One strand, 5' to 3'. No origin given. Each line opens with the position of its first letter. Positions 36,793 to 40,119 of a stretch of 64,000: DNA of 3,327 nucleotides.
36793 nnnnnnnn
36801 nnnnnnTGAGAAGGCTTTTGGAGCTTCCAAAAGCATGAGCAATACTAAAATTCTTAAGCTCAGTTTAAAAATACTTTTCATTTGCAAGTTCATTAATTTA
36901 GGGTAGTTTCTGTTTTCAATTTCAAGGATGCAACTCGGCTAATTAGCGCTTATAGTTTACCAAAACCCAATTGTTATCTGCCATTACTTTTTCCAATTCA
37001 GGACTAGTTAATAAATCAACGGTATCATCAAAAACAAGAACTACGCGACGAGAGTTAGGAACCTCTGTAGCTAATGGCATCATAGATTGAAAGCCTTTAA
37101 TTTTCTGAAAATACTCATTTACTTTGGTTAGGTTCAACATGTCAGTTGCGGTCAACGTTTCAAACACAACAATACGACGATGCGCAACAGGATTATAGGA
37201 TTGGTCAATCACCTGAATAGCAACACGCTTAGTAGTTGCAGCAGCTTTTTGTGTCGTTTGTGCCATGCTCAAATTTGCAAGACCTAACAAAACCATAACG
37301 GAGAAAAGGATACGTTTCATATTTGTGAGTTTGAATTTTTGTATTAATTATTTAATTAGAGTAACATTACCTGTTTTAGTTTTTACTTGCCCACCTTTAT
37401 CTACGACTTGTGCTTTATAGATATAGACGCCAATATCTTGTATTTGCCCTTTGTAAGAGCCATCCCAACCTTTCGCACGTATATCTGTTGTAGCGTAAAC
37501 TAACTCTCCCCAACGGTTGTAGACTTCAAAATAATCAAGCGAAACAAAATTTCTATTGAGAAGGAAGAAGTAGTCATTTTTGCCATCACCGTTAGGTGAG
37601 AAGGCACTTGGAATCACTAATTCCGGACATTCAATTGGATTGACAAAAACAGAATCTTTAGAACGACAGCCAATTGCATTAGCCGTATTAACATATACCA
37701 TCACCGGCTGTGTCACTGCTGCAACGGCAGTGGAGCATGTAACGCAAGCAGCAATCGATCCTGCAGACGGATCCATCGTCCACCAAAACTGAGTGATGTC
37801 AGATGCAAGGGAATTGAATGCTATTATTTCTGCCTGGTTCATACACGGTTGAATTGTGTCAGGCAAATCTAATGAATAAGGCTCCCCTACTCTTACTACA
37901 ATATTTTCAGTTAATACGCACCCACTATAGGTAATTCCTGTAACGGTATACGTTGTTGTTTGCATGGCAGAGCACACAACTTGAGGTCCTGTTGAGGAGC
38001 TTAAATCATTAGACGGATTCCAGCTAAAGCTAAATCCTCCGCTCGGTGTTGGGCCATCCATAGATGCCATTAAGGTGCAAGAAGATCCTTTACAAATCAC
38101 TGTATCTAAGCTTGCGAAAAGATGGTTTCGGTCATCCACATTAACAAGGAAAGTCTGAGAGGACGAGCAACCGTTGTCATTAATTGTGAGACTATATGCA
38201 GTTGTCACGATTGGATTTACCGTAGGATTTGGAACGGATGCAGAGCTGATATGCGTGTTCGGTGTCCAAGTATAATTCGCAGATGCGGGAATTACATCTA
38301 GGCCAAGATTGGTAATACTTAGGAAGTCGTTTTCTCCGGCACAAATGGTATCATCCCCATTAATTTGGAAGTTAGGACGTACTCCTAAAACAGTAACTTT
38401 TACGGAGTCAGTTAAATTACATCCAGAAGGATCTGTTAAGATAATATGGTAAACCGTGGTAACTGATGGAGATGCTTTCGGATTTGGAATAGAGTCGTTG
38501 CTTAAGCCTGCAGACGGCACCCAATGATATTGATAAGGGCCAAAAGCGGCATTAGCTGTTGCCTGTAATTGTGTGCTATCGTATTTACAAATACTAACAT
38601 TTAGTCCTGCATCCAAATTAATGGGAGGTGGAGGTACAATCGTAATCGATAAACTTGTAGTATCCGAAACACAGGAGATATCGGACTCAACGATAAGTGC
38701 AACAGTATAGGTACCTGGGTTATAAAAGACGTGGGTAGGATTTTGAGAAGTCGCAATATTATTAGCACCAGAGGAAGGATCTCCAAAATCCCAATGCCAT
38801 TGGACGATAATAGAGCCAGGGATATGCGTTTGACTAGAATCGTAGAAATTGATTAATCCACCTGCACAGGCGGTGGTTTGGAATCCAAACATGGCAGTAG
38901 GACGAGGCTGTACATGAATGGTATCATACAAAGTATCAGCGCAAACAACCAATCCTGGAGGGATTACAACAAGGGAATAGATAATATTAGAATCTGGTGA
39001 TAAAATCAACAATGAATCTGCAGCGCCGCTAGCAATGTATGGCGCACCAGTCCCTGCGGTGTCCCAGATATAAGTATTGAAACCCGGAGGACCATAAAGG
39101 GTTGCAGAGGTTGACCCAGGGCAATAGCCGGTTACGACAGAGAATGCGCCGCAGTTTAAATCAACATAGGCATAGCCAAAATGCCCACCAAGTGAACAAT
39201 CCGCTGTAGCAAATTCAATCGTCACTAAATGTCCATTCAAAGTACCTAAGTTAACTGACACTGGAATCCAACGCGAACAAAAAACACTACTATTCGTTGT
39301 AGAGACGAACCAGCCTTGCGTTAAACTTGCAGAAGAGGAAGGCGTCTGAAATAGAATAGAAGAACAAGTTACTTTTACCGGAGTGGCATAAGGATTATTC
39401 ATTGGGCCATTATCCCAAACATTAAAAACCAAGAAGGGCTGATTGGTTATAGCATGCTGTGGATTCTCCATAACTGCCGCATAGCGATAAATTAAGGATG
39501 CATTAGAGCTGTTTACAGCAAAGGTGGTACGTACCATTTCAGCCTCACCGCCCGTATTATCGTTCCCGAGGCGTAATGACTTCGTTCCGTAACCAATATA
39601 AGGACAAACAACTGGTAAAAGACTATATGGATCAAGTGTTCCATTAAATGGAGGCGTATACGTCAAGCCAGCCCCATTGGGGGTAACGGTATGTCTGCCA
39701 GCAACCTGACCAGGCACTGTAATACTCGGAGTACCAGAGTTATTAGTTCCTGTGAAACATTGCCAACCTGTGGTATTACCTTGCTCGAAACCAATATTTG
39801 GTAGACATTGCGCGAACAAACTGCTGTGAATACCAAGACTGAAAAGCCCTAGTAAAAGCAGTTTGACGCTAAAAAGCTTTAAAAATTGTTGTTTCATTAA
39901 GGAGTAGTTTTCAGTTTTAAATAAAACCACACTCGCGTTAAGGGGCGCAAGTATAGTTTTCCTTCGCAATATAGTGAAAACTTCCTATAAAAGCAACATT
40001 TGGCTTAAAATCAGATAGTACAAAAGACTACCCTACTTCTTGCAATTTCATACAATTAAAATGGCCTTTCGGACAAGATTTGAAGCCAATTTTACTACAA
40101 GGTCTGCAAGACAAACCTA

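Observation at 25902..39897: Apparent 14-kb operon of three paralogous type-B cargo proteins of stepwise increasing size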

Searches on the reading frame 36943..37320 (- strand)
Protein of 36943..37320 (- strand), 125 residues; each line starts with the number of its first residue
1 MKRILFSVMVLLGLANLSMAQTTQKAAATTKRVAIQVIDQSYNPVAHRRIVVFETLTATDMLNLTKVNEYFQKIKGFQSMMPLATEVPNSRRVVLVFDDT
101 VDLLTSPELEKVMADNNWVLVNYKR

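Call 4: search_protein_families(library=pfam, proteins=[window:36943-37320:-], max_evalue=0.01)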
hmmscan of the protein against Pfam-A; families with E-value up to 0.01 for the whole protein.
window:36943-37320:- (125 aa): 0 families

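Call 13: search_protein_families(library=ncbifam, proteins=[window:36943-37320:-], max_evalue=0.01)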
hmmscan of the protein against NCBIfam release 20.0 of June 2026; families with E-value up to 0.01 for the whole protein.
window:36943-37320:- (125 aa): 0 families
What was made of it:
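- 36943..37320 (-): g2, 125 aa: signal peptide plus a roughly 100-aa alpha/beta domain. It is a cluster-specific accessory protein of unknown function. No Pfam or NCBIfam hit (calls 4, 13).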

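Call 40: search_protein_representatives(protein=window:36943-37320:-)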
Query: 125 residues. Proteins with E-value up to 0.001 (for the whole library): 7; up to 1e-10: 1; up to 1e-30: 1. The best 7 are listed.
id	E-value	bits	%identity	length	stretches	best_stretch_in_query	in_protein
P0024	9.3e-37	141.8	60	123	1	5-124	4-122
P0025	9.1e-09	51.7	35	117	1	34-123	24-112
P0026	6.4e-07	45.8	32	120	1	20-123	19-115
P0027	9.2e-05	38.9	37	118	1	1-123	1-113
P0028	1.0e-04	38.7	51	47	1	80-124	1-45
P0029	2.1e-04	37.7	39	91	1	35-114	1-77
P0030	7.5e-04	36.0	31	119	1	15-122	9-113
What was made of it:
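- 36943..37320 (-): Only 7 representatives among 1.84 billion proteins (call 40).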

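Call 57: predict_structure(alignment_id=A4)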
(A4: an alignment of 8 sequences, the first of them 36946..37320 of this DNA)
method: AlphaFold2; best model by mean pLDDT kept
length: 125 residues; sequences in the alignment: 8
mean_pLDDT: 81.7   pTM: 0.67
mean pLDDT of the five models: 81.7, 81.3, 80.8, 80.3, 80.3
residues with pLDDT >= 90: 67; 70-90: 26; 50-70: 22; < 50: 10
segments of 3 or more residues with pLDDT < 50: 1-3, 21-27
pLDDT, mean of each block of 10 residues (from residue 1): 54 53 50 91 94 92 92 93 92 95 87 89 75
secondary structure, 60 per line:
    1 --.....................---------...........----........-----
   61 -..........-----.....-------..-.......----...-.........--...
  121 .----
elements in order: H3-23 E33-43 E48-55 H64-71 E77-81 E92-98 H107-115 E118-121
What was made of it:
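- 36943..37320 (-): AF2 pLDDT is 82 overall and above 90 in the core (call 57).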

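Call 61: fold_search(model_id=the predicted structure, library=pdb)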
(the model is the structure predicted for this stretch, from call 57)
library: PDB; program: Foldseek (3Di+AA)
matches with E <= 10: 947; with E <= 0.001: 0
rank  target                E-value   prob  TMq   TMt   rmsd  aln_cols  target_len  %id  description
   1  7qca_SY0              1.3e-02  0.60  0.24  0.23  12.3       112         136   13  Spraguea lophii ribosome (released 2022-11-30)
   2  2v94_A                1.8e-02  0.72  0.28  0.35   9.5        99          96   13  Crystal structure of P. abyssi RPS24 (released 2008-04-29)
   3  8qoi_SY               2.3e-02  0.54  0.28  0.28  13.5       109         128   15  Structure of the human 80S ribosome at 1.9 A resolution - the molecular role of chemical modifications and ions in RN (released 2024-06-12)
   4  2v94_B                2.5e-02  0.57  0.26  0.32   9.7        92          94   13  Crystal structure of P. abyssi RPS24 (released 2008-04-29)
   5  8k2c_SY               2.6e-02  0.69  0.31  0.31  11.4       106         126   15  Cryo-EM structure of the human 80S ribosome with Tigecycline (released 2024-07-10)
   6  4tma_E                2.8e-02  0.94  0.39  0.12   4.9        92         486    9  Crystal structure of gyrase bound to its inhibitor YacG (released 2014-07-23)
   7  7mq8_LF               2.8e-02  0.57  0.29  0.34  13.8       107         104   15  Cryo-EM structure of the human SSU processome, state pre-A1 (released 2021-09-22)
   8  6ke6_SZ               2.8e-02  0.51  0.29  0.34  12.4       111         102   14  3.4 angstrom cryo-EM structure of yeast 90S small subunit preribosome (released 2020-08-05)
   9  9zni_BW               2.8e-02  0.35  0.23  0.29  11.7       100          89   11  Cryo-EM structure of the Methanosarcina acetivorans 70S ribosome in complex with SriC and SriD (released 2026-01-28)
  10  7pzy_Z                3.0e-02  0.41  0.26  0.25  11.6       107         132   11  Structure of the vacant Candida albicans 80S ribosome (released 2022-05-18)
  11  8c00_d                3.2e-02  0.47  0.28  0.27  11.7       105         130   12  Enp1TAP-S21_A population of yeast small ribosomal subunit precursors depleted of rpS21/eS21 (released 2022-12-28)
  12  1xn9_MODEL_1_A        3.2e-02  0.44  0.25  0.30  13.8       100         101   15  Solution Structure of Methanosarcina mazei Protein RPS24E: The Northeast Structural Genomics Consortium Target (released 2004-12-14)
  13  8jiw_BY               3.4e-02  0.33  0.24  0.24  13.5       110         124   10  Atomic structure of wheat ribosome reveals unique features of the plant ribosomes (released 2024-03-27)
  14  9e71_BV               3.7e-02  0.72  0.32  0.35   9.4       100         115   14  Cryo-EM structure of the Pyrobaculum calidifontis 70S ribosome (released 2024-11-20)
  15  7xnx_SY               3.7e-02  0.60  0.30  0.30  12.0       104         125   16  High resolution cry-EM structure of the human 80S ribosome from SNORD127+/+ Kasumi-1 cells (released 2023-04-05)
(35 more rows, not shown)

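Call 82: find_homologous_proteins(query=A4, max_evalue=0.001)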
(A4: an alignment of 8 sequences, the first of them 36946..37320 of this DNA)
Query A4 (8 sequences) (125 aa, profile of the alignment): 33 proteins with E <= 0.001 among 1955 candidates.
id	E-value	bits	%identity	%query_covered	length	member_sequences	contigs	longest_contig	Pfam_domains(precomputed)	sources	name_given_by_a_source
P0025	2.5e-43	165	34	98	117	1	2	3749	-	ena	-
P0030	9.6e-43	163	31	90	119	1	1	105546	-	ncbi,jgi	ncbi:MAG: hypothetical protein RJA07_2399 [Bacteroidota bacterium]|jgi:hypothetical protein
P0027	1.2e-42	163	34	98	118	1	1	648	-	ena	-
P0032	1.6e-41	159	98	100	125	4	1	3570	-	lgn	-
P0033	1.6e-40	156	93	100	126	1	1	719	-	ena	-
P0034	1.7e-40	156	93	100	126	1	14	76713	-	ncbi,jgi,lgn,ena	jgi:hypothetical protein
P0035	1.8e-40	156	92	100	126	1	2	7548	-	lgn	-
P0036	2.7e-40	155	92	100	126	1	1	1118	-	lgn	-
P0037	3.4e-40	155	92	100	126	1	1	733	-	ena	-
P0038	4.6e-40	154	91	100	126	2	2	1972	-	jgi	-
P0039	5.1e-40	154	91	100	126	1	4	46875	-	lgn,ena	-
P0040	5.7e-40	154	93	100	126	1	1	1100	-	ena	-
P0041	8.5e-40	153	31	98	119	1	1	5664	-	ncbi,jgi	ncbi:MAG: hypothetical protein RL708_957 [Bacteroidota bacterium]|jgi:hypothetical protein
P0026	1.6e-39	153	30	98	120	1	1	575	-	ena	-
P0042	2.1e-39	152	92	100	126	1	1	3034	-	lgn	-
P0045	5.2e-38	148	82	100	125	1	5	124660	-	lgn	-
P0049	9.1e-33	131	31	98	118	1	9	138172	-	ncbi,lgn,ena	-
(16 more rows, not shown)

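Call 83: find_encoding_contigs(protein=P0030, flank=10000, max_places=2)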
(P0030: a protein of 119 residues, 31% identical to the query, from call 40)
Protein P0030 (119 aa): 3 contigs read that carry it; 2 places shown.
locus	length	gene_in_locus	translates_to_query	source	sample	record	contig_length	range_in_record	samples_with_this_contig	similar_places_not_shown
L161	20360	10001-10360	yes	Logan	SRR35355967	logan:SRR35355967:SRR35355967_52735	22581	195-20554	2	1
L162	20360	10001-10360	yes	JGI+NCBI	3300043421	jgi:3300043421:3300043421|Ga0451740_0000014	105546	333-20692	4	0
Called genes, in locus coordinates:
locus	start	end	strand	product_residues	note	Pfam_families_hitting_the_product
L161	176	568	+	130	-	PF01250:Ribosomal_S6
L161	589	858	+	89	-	PF01084:Ribosomal_S18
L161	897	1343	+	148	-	PF01281:Ribosomal_L9_N, PF03948:Ribosomal_L9_C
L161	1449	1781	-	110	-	PF11009:BrxC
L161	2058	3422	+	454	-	PF01225:Mur_ligase (faint), PF08245:Mur_ligase_M, PF02875:Mur_ligase_C (weak)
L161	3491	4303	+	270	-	PF00929:RNase_T, PF13482:RNase_H_2 (faint), PF20600:ExoX-like_C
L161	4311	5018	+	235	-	PF00535:Glycos_transf_2, PF10111:Glyco_tranf_2_2 (weak)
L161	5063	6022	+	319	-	PF01075:Glyco_transf_9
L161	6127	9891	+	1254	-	PF00801:PKD (weak), PF18911:PKD_4, PF13585:CHU_C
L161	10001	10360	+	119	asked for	-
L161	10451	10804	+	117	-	-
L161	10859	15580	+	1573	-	PF00801:PKD (faint), PF18911:PKD_4, PF13585:CHU_C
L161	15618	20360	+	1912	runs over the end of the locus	PF18911:PKD_4, PF13585:CHU_C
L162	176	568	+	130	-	PF01250:Ribosomal_S6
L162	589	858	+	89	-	PF01084:Ribosomal_S18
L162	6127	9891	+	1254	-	PF00801:PKD (weak), PF18911:PKD_4, PF13585:CHU_C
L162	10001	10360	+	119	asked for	-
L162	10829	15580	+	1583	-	PF00801:PKD (faint), PF18911:PKD_4, PF13585:CHU_C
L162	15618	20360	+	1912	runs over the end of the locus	PF18911:PKD_4, PF13585:CHU_C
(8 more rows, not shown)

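Call 84: find_encoding_contigs(protein=P0049, flank=10000, max_places=2)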
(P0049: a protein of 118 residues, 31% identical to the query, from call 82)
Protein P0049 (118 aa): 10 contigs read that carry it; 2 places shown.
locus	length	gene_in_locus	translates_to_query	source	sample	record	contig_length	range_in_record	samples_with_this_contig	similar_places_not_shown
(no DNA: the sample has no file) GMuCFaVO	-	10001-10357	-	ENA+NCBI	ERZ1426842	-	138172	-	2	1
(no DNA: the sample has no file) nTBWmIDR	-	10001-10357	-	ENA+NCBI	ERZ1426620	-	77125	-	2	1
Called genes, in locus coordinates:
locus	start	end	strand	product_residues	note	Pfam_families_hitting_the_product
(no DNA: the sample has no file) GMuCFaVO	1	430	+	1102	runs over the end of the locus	-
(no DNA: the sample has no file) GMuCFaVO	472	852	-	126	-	-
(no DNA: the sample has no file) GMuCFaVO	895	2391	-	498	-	PF18962:Por_Secre_tail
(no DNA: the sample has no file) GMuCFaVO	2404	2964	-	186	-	PF10543:ORF6N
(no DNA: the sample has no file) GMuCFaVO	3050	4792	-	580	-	PF05960:DUF885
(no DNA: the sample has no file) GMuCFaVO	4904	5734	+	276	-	PF00929:RNase_T, PF13482:RNase_H_2 (weak), PF20600:ExoX-like_C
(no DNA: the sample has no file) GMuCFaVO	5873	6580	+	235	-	PF00535:Glycos_transf_2, PF10111:Glyco_tranf_2_2 (weak)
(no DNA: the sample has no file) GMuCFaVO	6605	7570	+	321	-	PF01075:Glyco_transf_9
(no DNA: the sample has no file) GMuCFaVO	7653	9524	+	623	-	PF18911:PKD_4, PF13585:CHU_C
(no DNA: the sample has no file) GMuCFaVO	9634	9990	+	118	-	-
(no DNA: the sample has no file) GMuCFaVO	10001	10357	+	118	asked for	-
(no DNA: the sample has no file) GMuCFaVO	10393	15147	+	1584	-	PF00801:PKD, PF18911:PKD_4, PF13585:CHU_C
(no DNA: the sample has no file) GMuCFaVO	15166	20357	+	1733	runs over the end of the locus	PF18911:PKD_4, PF00801:PKD (faint), PF13585:CHU_C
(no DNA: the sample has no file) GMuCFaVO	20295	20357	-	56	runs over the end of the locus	-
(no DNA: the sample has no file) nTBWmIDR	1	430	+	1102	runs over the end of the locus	-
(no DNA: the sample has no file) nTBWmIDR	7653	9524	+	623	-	PF18911:PKD_4, PF13585:CHU_C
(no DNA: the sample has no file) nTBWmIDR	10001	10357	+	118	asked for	-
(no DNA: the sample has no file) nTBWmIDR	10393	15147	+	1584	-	PF00801:PKD, PF18911:PKD_4, PF13585:CHU_C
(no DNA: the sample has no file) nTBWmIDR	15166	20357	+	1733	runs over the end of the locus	PF18911:PKD_4, PF00801:PKD (faint), PF13585:CHU_C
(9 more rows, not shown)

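Call 85: find_encoding_contigs(protein=P0045, flank=10000, max_places=2)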
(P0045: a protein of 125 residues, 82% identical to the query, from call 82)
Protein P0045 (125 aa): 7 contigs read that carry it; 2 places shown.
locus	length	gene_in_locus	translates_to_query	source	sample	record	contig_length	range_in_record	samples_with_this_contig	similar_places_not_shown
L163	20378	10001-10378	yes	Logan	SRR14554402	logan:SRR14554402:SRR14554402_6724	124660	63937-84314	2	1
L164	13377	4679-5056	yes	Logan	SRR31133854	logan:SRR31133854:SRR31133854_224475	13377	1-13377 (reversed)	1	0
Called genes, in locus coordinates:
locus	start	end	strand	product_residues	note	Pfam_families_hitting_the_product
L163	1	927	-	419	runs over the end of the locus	PF01979:Amidohydro_1, PF07969:Amidohydro_3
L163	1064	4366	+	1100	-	PF17803:Cadherin_4, PF17892:Cadherin_5, PF17963:Big_9, PF00801:PKD, PF18911:PKD_4, PF13585:CHU_C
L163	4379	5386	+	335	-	PF11751:PorP_SprF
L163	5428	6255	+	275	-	-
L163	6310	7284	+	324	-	PF01075:Glyco_transf_9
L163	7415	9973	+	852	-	PF00801:PKD, PF18911:PKD_4, PF13585:CHU_C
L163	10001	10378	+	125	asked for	-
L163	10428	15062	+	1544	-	PF00801:PKD (weak), PF18911:PKD_4, PF13585:CHU_C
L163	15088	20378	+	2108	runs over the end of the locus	PF17803:Cadherin_4, PF17892:Cadherin_5, PF17963:Big_9, PF18911:PKD_4, PF13585:CHU_C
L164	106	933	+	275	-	-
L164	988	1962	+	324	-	PF01075:Glyco_transf_9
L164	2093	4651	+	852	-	PF00801:PKD, PF18911:PKD_4, PF13585:CHU_C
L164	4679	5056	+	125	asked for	-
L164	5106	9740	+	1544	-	PF00801:PKD (weak), PF18911:PKD_4, PF13585:CHU_C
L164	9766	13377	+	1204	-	?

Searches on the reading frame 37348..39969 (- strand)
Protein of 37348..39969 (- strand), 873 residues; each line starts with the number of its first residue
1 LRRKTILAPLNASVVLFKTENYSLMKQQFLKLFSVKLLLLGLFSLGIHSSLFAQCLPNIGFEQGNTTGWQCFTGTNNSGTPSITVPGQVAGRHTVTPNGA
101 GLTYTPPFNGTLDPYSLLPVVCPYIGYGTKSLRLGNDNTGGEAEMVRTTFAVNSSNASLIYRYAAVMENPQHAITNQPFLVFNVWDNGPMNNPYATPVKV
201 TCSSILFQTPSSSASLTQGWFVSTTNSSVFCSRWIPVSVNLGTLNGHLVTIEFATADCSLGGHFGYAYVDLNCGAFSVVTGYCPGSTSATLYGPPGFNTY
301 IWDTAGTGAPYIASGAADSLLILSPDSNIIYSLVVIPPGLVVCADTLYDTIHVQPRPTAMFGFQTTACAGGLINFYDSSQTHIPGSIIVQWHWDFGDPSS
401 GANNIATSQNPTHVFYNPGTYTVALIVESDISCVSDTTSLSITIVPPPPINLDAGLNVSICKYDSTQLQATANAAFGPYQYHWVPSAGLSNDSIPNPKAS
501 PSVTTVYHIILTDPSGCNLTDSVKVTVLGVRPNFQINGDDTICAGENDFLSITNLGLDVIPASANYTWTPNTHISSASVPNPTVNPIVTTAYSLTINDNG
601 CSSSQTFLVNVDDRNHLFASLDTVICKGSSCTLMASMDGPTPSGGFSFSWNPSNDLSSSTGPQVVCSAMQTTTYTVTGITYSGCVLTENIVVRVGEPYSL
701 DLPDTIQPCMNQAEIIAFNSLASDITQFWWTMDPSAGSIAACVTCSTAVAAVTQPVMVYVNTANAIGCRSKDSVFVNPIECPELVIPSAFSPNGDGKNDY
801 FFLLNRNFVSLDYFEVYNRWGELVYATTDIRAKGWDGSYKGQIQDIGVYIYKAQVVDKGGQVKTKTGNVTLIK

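Call 4: search_protein_families(library=pfam, proteins=[window:37348-39969:-], max_evalue=0.01)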
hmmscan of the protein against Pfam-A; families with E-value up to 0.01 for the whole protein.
window:37348-39969:- (873 aa): 3 families
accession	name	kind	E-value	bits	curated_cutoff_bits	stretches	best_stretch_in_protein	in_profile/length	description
PF18911.6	PKD_4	-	8.7e-16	58.2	27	1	356-443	3-84/85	PKD domain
PF13585.12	CHU_C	-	1.4e-14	54.4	27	1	786-870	3-85/86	CHU_C Type IX secretion signal domain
PF00801.26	PKD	-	3.3e-07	30.6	23.5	1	388-440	29-78/80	PKD domain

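Call 13: search_protein_families(library=ncbifam, proteins=[window:37348-39969:-], max_evalue=0.01)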
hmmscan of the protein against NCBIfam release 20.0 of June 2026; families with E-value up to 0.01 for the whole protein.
window:37348-39969:- (873 aa): 1 family
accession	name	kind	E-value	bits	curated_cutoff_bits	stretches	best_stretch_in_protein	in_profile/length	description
TIGR04131.1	Bac_Flav_CTERM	domain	8.7e-13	48.2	35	1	786-872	3-84/85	T9SS type B sorting domain-containing protein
